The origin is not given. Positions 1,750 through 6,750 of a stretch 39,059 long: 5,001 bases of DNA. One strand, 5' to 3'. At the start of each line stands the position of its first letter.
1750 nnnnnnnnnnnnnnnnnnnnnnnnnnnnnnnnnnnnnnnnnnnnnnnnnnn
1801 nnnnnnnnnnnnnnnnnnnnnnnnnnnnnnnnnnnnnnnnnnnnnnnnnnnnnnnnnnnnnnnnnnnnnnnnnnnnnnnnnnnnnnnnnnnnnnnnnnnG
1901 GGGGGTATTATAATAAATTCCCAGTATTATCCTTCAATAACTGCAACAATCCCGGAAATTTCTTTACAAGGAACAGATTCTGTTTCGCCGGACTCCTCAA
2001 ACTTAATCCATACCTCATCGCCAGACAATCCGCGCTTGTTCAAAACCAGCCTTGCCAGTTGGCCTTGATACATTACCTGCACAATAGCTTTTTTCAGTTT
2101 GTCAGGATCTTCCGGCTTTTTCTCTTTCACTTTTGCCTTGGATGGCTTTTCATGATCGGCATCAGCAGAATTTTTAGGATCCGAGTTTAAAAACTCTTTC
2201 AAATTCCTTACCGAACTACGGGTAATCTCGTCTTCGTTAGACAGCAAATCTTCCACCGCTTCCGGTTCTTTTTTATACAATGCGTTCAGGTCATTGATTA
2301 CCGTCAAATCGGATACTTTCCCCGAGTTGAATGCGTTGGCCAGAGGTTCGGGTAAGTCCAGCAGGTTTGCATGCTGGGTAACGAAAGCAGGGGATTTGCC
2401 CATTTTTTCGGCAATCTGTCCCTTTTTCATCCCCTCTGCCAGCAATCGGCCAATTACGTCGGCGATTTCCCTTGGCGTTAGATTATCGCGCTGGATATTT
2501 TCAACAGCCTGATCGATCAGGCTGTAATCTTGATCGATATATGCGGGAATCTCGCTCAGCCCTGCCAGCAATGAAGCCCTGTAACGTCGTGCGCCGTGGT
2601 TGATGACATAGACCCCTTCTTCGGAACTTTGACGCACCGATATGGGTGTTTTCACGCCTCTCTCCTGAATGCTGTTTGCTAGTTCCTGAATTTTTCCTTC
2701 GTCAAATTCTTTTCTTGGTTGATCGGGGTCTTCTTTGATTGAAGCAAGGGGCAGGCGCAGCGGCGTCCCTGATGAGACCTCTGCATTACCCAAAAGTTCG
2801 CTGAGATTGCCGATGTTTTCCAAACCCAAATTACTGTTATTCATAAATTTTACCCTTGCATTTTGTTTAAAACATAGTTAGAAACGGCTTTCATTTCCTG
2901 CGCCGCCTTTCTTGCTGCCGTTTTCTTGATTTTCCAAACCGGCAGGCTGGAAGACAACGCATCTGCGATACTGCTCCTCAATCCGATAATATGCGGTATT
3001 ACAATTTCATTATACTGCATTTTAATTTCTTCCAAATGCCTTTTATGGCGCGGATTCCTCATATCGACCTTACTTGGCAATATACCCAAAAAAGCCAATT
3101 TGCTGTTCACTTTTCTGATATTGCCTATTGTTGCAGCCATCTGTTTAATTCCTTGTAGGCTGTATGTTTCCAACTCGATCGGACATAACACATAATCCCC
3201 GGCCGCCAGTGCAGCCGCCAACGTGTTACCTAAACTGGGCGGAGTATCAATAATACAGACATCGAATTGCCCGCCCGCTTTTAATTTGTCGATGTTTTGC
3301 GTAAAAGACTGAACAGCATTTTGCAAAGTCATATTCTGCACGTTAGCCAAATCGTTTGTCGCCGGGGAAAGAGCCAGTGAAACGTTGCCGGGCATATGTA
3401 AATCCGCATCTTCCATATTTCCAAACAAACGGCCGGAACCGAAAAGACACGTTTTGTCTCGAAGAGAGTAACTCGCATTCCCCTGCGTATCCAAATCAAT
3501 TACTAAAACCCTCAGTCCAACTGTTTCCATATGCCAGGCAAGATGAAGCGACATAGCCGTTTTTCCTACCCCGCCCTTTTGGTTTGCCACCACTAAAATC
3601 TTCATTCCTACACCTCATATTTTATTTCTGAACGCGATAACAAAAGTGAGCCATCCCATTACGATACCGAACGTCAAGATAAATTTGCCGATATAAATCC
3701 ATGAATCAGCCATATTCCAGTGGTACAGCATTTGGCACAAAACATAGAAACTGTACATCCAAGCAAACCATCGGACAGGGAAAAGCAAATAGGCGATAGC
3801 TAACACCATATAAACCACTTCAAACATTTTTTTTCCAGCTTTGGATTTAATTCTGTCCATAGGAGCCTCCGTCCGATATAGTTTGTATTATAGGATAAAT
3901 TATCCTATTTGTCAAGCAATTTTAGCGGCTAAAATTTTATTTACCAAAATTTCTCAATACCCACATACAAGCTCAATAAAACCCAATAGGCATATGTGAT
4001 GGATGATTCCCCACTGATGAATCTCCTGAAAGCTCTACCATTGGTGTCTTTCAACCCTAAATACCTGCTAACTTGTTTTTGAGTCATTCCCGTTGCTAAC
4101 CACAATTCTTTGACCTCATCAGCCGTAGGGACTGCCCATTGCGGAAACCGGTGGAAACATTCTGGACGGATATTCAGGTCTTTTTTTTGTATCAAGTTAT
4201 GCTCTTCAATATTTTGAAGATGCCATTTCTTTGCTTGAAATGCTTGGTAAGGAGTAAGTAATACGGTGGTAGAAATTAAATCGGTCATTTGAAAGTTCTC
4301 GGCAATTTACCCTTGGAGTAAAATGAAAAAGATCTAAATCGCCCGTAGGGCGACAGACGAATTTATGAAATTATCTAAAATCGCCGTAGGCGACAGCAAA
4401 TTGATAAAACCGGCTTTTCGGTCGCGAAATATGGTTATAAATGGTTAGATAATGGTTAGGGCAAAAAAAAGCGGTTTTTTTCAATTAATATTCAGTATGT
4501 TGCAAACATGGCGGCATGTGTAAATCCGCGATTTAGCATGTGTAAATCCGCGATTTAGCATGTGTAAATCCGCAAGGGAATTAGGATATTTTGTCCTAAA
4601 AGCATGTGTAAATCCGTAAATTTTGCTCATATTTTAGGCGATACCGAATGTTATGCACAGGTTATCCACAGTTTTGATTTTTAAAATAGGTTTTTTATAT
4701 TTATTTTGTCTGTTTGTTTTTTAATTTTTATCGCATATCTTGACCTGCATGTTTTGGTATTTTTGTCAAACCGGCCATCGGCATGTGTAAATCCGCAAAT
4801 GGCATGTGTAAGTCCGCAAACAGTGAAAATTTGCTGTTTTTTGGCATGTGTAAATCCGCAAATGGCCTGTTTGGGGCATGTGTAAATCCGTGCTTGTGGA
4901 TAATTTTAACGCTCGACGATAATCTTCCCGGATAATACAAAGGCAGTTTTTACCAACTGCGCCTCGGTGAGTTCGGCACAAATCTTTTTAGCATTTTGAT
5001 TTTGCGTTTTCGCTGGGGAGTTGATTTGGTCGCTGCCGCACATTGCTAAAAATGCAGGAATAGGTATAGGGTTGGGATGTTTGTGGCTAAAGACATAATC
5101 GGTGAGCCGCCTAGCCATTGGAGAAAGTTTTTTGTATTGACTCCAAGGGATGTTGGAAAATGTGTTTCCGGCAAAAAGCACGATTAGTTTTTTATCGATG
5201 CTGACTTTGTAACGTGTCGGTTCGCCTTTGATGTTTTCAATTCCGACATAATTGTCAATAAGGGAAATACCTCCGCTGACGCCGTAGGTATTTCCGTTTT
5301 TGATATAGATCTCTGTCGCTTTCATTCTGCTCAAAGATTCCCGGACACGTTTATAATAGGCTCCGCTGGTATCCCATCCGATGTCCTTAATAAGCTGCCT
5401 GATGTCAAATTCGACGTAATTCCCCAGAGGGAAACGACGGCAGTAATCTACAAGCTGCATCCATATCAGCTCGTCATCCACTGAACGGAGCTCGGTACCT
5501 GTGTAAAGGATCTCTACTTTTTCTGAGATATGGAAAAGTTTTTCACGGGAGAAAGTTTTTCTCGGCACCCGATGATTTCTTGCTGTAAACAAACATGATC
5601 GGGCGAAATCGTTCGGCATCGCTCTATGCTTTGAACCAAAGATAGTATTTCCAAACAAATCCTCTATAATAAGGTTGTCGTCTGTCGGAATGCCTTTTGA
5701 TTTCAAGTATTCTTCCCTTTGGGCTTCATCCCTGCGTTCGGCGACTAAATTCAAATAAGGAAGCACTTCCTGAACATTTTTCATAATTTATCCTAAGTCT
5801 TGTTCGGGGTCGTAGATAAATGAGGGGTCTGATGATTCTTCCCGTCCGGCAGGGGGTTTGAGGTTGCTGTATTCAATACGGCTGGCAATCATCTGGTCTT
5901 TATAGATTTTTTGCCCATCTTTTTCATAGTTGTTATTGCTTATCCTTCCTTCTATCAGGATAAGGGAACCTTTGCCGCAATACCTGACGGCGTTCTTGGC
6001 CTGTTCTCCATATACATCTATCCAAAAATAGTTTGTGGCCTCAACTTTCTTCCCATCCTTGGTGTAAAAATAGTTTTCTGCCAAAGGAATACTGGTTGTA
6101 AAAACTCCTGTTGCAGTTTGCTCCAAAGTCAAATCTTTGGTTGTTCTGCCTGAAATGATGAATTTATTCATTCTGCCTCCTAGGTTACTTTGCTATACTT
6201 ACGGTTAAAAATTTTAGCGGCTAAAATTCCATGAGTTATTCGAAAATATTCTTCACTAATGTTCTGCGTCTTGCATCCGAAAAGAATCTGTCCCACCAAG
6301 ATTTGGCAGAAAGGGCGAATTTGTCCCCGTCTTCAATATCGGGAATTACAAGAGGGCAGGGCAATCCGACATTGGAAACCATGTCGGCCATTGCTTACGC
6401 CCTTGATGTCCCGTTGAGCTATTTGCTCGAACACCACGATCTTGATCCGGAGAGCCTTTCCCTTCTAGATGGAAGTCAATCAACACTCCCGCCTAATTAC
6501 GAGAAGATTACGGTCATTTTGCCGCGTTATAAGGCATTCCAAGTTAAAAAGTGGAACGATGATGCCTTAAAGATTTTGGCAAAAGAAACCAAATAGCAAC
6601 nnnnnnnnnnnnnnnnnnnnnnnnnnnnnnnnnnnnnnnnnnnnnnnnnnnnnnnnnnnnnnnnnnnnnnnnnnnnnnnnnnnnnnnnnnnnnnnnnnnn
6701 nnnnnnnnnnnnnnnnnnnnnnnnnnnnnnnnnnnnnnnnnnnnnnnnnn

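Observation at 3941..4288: HTH regulator carrying the TrbA C-terminal motif at its N-terminus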

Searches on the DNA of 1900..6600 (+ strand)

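Call 5: search_dna_similar(query=window:1900-6600:+, collection=plasmids, mode=near, max_rows=20)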
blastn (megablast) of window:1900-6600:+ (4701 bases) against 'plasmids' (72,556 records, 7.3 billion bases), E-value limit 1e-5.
Records with a match: 21; places in all: 24; records where one place covers at least 80% of the query: 20.
Best place of each record, by identity: >=99% 21.
By first word of the organism name: Neisseria 21.
By predicted mobility (MOB-suite, as given by PLSDB): conjugative 21.
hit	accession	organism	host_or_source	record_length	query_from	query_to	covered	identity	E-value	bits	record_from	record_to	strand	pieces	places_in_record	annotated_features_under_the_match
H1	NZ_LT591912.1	Neisseria gonorrhoeae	-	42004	1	4701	100%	100.0%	0e+0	8671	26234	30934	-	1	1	ParB/RepB/Spo0J family partition protein | trfA: plasmid replication initiator TrfA | ParA family protein | single-stranded DNA-binding protein | transcriptional regulator | and 1 other names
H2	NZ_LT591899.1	Neisseria gonorrhoeae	-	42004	1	4701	100%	100.0%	0e+0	8671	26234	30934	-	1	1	ParB/RepB/Spo0J family partition protein | trfA: plasmid replication initiator TrfA | ParA family protein | single-stranded DNA-binding protein | transcriptional regulator | and 1 other names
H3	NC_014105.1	Neisseria gonorrhoeae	-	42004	1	4701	100%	100.0%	0e+0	8671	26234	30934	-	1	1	ParB/RepB/Spo0J family partition protein | trfA: plasmid replication initiator TrfA | ParA family protein | single-stranded DNA-binding protein | transcriptional regulator | and 1 other names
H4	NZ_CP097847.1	Neisseria gonorrhoeae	Homo sapiens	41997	1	4701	100%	100.0%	0e+0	8671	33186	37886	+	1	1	ParB/RepB/Spo0J family partition protein | trfA: plasmid replication initiator TrfA | ParA family protein | single-stranded DNA-binding protein | transcriptional regulator | and 1 other names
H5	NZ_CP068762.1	Neisseria gonorrhoeae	Homo sapiens,swab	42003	1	4701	100%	100.0%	0e+0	8671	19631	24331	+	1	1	ParB/RepB/Spo0J family partition protein | trfA: plasmid replication initiator TrfA | ParA family protein | single-stranded DNA-binding protein | transcriptional regulator | and 1 other names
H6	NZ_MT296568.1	Neisseria gonorrhoeae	-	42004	1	4701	100%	100.0%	0e+0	8671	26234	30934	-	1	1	ParB/RepB/Spo0J family partition protein | trfA: plasmid replication initiator TrfA | ParA family protein | single-stranded DNA-binding protein | transcriptional regulator | and 1 other names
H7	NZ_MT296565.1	Neisseria gonorrhoeae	-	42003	1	4701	100%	100.0%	0e+0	8671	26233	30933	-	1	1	ParB/RepB/Spo0J family partition protein | trfA: plasmid replication initiator TrfA | ParA family protein | single-stranded DNA-binding protein | transcriptional regulator | and 1 other names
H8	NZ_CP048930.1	Neisseria gonorrhoeae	Homo sapiens,urethra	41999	1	4701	100%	99.9%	0e+0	8665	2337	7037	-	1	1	ParB/RepB/Spo0J family partition protein | trfA: plasmid replication initiator TrfA | ParA family protein | single-stranded DNA-binding protein | transcriptional regulator | and 1 other names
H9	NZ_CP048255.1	Neisseria gonorrhoeae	Homo sapiens,urethra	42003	1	4701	100%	99.9%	0e+0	8665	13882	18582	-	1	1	ParB/RepB/Spo0J family partition protein | trfA: plasmid replication initiator TrfA | ParA family protein | single-stranded DNA-binding protein | transcriptional regulator | and 1 other names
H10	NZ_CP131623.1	Neisseria gonorrhoeae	Homo sapiens,culture,urine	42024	1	4701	100%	99.9%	0e+0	8665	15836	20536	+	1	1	ParB/RepB/Spo0J family partition protein | trfA: plasmid replication initiator TrfA | ParA family protein | single-stranded DNA-binding protein | transcriptional regulator | and 1 other names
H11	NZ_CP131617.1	Neisseria gonorrhoeae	Homo sapiens,culture,other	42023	1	4701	100%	99.9%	0e+0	8665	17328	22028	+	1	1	ParB/RepB/Spo0J family partition protein | trfA: plasmid replication initiator TrfA | ParA family protein | single-stranded DNA-binding protein | transcriptional regulator | and 1 other names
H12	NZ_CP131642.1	Neisseria gonorrhoeae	-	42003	1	4701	100%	99.9%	0e+0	8665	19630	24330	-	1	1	ParB/RepB/Spo0J family partition protein | trfA: plasmid replication initiator TrfA | ParA family protein | single-stranded DNA-binding protein | transcriptional regulator | and 1 other names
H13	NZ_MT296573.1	Neisseria gonorrhoeae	-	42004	1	4701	100%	99.9%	0e+0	8665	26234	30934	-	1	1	ParB/RepB/Spo0J family partition protein | trfA: plasmid replication initiator TrfA | ParA family protein | single-stranded DNA-binding protein | transcriptional regulator | and 1 other names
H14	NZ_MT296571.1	Neisseria gonorrhoeae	-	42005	1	4701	100%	99.9%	0e+0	8665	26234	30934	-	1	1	ParB/RepB/Spo0J family partition protein | trfA: plasmid replication initiator TrfA | ParA family protein | single-stranded DNA-binding protein | transcriptional regulator | and 1 other names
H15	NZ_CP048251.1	Neisseria gonorrhoeae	Homo sapiens,urethra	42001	1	4701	100%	99.9%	0e+0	8660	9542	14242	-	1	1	ParB/RepB/Spo0J family partition protein | trfA: plasmid replication initiator TrfA | ParA family protein | single-stranded DNA-binding protein | transcriptional regulator | and 1 other names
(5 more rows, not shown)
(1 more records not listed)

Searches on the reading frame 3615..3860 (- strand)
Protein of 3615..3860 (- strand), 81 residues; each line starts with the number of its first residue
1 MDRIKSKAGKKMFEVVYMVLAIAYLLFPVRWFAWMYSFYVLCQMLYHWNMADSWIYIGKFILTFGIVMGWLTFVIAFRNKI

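Call 3: search_protein_families(library=pfam, proteins=[window:3615-3860:-], max_evalue=1)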
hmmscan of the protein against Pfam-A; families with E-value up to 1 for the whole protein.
window:3615-3860:- (81 aa): 1 family
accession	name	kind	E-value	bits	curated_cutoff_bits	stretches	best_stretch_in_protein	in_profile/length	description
PF17394.7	KleE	-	0.093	13.6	25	1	8-76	40-107/114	Uncharacterized KleE stable inheritance protein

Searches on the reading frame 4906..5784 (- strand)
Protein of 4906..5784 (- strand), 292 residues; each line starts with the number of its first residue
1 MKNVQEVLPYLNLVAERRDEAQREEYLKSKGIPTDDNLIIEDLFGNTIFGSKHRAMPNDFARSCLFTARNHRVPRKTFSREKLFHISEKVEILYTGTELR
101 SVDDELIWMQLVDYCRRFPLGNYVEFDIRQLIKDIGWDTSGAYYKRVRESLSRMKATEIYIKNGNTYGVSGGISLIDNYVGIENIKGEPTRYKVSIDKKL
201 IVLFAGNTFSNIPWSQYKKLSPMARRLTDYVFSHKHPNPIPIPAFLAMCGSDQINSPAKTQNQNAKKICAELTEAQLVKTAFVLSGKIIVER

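Call 3: search_protein_families(library=pfam, proteins=[window:4906-5784:-], max_evalue=1)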
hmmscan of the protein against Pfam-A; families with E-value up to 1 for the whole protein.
window:4906-5784:- (292 aa): 4 families
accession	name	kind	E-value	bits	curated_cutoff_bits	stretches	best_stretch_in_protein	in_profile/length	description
PF07042.17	TrfA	-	7.4e-59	199.6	22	1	42-284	35-274/282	TrfA protein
PF10134.15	RPA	-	4.8e-07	30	27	1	119-201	66-149/228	Replication initiator protein A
PF01051.27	Rep3_N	-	0.009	16.8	22.4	1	122-165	38-81/141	Initiator Replication protein, WH1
PF10523.15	BEN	-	0.18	12.5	23.2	0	57-117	12-74/76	BEN domain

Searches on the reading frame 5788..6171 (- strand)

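Call 3: search_protein_families(library=pfam, proteins=[window:5788-6171:-], max_evalue=1)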
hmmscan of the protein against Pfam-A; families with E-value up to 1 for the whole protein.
window:5788-6171:- (127 aa): 2 families
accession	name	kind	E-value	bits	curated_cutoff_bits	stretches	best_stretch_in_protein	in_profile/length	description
PF00436.31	SSB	-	3.1e-18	66.2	26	1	1-100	1-102/104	Single-strand binding protein family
PF22343.1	Surface-like_ins_dom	-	0.015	15.8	27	1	18-63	53-97/100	Pilus-presented adhesin helical insertion domain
